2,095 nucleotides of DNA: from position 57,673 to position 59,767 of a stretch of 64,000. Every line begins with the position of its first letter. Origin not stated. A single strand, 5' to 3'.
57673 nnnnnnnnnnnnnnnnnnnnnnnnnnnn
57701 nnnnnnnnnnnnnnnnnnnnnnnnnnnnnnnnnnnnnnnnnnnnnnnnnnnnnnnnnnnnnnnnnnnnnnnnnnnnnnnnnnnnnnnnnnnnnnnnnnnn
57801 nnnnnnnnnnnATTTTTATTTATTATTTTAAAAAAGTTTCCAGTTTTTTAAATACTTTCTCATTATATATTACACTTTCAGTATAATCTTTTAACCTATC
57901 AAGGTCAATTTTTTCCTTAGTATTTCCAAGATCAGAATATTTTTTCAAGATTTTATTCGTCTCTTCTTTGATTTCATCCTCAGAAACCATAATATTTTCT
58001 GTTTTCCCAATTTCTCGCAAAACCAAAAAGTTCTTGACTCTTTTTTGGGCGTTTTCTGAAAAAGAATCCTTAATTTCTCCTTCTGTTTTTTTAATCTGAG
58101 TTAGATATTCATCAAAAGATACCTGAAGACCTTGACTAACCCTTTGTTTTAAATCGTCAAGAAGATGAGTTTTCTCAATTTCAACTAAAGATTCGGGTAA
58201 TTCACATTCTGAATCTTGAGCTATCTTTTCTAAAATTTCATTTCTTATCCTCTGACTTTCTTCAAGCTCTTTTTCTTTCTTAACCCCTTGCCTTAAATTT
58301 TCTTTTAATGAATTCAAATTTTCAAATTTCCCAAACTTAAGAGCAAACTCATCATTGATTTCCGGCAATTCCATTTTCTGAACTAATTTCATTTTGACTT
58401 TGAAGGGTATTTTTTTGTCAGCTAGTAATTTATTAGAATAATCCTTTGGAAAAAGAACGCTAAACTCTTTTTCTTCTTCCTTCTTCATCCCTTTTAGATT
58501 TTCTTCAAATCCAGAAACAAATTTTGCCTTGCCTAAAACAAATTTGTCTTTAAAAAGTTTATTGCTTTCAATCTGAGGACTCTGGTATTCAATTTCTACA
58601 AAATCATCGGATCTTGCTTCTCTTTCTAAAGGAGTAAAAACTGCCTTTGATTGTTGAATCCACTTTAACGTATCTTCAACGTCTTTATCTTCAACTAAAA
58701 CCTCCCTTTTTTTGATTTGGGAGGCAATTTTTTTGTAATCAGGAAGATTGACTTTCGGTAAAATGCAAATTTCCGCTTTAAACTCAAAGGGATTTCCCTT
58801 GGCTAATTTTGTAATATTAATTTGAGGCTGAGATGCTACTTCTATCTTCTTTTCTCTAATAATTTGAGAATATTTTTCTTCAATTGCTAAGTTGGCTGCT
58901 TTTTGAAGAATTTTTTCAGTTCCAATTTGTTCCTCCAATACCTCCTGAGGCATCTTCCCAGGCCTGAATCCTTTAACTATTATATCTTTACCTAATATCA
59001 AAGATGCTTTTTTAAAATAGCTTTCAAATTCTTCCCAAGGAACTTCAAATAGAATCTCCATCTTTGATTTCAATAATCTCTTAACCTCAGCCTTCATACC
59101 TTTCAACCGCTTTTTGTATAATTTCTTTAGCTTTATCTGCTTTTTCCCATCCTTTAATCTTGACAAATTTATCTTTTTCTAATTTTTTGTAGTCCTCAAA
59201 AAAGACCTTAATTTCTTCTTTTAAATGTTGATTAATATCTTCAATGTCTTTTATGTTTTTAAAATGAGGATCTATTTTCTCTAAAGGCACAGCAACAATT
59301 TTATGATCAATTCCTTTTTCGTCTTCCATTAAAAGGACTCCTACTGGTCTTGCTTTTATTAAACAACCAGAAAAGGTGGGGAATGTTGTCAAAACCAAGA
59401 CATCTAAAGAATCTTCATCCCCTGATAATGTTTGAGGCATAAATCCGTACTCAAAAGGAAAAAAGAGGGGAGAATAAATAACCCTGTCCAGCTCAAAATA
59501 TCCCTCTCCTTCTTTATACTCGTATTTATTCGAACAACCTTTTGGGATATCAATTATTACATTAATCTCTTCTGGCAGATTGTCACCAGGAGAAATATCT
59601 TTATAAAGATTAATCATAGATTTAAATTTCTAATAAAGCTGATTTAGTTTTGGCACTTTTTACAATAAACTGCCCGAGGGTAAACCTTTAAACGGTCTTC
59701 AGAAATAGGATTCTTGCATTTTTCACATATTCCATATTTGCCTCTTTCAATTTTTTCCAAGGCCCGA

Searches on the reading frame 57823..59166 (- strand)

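Call 82: search_protein_families(library=pfam, proteins=[window:57823-59166:-], max_evalue=0.00001)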
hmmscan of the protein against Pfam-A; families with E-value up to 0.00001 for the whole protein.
window:57823-59166:- (447 aa): 3 families
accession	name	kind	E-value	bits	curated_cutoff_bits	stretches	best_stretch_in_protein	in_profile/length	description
PF05697.18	Trigger_N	-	4.1e-32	111.9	22.2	1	24-168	1-142/144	Bacterial trigger factor protein (TF)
PF05698.19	Trigger_C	-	7.4e-25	88.3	22.7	1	284-442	2-160/162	Bacterial trigger factor protein (TF) C-terminus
PF00254.34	FKBP_C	-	1.5e-08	35.2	21.1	1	182-254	3-82/94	FKBP-type peptidyl-prolyl cis-trans isomerase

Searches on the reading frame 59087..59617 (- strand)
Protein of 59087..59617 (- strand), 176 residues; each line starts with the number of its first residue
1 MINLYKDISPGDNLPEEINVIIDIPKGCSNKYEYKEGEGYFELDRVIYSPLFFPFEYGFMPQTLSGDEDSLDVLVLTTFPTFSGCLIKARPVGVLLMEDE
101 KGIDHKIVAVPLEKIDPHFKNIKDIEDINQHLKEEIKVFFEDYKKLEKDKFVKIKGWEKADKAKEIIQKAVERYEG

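Call 82: search_protein_families(library=pfam, proteins=[window:59087-59617:-], max_evalue=0.00001)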
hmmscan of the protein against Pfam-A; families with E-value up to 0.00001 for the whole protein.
window:59087-59617:- (176 aa): 1 family
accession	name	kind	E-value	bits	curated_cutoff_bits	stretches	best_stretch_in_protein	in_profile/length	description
PF00719.24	Pyrophosphatase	-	3.6e-54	183.2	23.5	1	20-175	1-153/153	Inorganic pyrophosphatase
